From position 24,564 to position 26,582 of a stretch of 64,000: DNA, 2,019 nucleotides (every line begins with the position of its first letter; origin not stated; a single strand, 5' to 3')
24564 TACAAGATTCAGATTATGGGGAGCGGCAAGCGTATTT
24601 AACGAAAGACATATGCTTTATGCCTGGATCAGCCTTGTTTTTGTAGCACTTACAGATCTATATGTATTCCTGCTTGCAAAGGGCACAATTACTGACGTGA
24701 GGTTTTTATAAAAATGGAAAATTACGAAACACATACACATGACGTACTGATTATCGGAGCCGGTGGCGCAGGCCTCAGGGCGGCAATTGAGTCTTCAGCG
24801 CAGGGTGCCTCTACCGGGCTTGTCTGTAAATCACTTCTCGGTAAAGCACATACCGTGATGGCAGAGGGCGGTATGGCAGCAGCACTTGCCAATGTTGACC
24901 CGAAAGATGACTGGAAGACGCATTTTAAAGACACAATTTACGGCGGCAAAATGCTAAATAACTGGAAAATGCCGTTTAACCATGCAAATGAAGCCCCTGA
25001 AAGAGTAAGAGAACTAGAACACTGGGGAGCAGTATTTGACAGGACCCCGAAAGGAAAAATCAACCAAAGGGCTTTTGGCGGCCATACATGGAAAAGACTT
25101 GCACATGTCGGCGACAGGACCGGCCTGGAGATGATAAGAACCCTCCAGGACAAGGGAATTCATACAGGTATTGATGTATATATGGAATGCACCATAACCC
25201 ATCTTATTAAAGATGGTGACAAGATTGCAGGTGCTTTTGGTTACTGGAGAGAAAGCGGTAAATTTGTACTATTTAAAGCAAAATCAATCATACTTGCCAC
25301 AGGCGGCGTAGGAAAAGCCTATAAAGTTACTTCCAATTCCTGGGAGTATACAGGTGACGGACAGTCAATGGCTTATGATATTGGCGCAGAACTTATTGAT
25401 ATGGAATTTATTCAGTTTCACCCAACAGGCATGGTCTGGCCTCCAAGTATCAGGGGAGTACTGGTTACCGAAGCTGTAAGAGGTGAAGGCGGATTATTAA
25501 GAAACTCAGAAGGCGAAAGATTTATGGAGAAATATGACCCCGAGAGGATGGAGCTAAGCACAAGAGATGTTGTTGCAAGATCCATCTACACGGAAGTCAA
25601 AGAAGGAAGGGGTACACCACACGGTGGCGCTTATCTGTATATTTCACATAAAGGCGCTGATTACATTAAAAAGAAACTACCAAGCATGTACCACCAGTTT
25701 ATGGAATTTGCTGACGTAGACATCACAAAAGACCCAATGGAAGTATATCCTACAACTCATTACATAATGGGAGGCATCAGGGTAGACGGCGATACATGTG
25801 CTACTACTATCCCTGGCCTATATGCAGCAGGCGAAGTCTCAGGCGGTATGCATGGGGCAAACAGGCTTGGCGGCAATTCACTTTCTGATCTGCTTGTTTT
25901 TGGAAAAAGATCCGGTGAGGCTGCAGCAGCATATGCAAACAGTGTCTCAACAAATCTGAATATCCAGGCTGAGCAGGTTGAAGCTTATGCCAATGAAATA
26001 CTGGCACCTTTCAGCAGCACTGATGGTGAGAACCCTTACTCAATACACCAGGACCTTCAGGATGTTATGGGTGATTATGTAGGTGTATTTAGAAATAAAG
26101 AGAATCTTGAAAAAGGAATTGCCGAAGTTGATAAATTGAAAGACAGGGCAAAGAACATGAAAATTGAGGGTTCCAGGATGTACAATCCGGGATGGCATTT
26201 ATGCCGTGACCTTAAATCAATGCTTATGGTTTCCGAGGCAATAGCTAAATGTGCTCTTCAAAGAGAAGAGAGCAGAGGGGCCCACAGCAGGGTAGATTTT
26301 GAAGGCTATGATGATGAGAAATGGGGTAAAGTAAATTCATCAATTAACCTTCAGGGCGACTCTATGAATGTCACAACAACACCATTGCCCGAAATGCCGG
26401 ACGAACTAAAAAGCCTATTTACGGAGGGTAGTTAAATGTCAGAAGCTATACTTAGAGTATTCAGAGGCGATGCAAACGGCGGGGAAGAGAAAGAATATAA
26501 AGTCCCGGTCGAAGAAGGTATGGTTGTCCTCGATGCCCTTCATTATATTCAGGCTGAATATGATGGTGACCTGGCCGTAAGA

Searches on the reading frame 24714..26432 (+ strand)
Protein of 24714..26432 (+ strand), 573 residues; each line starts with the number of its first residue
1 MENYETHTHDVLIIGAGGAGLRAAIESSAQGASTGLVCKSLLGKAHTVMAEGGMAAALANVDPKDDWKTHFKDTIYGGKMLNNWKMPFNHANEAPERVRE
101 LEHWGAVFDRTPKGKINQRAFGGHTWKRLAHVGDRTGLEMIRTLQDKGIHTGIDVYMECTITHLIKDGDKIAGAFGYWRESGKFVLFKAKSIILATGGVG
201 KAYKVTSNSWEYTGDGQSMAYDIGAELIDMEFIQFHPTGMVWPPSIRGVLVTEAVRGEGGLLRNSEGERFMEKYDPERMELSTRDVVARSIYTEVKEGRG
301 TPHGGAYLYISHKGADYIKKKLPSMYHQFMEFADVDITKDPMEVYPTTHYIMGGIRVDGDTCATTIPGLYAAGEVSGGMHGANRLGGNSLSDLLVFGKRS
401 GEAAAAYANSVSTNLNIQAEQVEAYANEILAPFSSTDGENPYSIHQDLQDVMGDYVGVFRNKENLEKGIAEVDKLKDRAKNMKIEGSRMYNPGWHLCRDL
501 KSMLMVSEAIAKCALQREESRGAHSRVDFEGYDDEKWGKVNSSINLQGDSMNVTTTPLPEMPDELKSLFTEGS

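Call 86: search_protein_families(library=ncbifam, proteins=[window:24714-26432:+], max_evalue=1e-10)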
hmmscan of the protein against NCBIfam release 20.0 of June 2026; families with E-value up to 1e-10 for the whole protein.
window:24714-26432:+ (573 aa): 31 families (the best 25 are shown)
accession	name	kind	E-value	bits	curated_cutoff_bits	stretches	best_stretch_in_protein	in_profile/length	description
NF005866.0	PRK07803.1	equivalog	4.2e-274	910.5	819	2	1-278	1-291/631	fumarate reductase/succinate dehydrogenase flavoprotein subunit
NF004900.0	PRK06263.1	equivalog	2.2e-188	627.3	718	1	5-540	4-532/546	fumarate reductase (CoM/CoB) subunit TfrA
TIGR01812.1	sdhA_frdA_Gneg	subfamily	1.6e-169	565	567.3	1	10-540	1-539/568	succinate dehydrogenase or fumarate reductase, flavoprotein subunit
TIGR01816.1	sdhA_forward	equivalog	2e-147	491.8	727.35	1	7-540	1-548/584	succinate dehydrogenase flavoprotein subunit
NF004724.0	PRK06069.1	subfamily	2.6e-147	491.5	826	1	7-557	4-564/577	succinate dehydrogenase/fumarate reductase flavoprotein subunit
NF005037.0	PRK06452.1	equivalog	8.4e-134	447.2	862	1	8-557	5-553/566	succinate dehydrogenase flavoprotein subunit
NF004613.0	PRK05945.1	equivalog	4.4e-133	444.9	824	1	8-540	3-546/575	succinate dehydrogenase/fumarate reductase flavoprotein subunit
NF006686.0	PRK09231.1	equivalog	1.9e-124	416.4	854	1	6-541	3-552/598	fumarate reductase (quinol) flavoprotein subunit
NF006383.0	PRK08626.1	equivalog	1.9e-118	396.5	663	2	113-542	133-566/657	fumarate reductase flavoprotein subunit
TIGR01176.1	fum_red_Fp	equivalog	1.3e-117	393.9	932.7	1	7-539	2-548/580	fumarate reductase (quinol) flavoprotein subunit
NF042982.1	MFR_Fp_SdhA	equivalog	5.3e-116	388.5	1100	1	8-551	47-594/612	8-methylmenaquinol:fumarate reductase flavoprotein subunit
TIGR00551.1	nadB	equivalog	3.4e-111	372.4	452.75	1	8-529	2-488/489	L-aspartate oxidase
NF005867.0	PRK07804.1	equivalog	1.5e-105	353.5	639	1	7-550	17-537/548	L-aspartate oxidase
NF005701.0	PRK07512.1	equivalog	8.8e-105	351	528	1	3-535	4-489/516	L-aspartate oxidase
NF006392.0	PRK08641.1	equivalog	6e-102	342.1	855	1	9-541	4-549/593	succinate dehydrogenase flavoprotein subunit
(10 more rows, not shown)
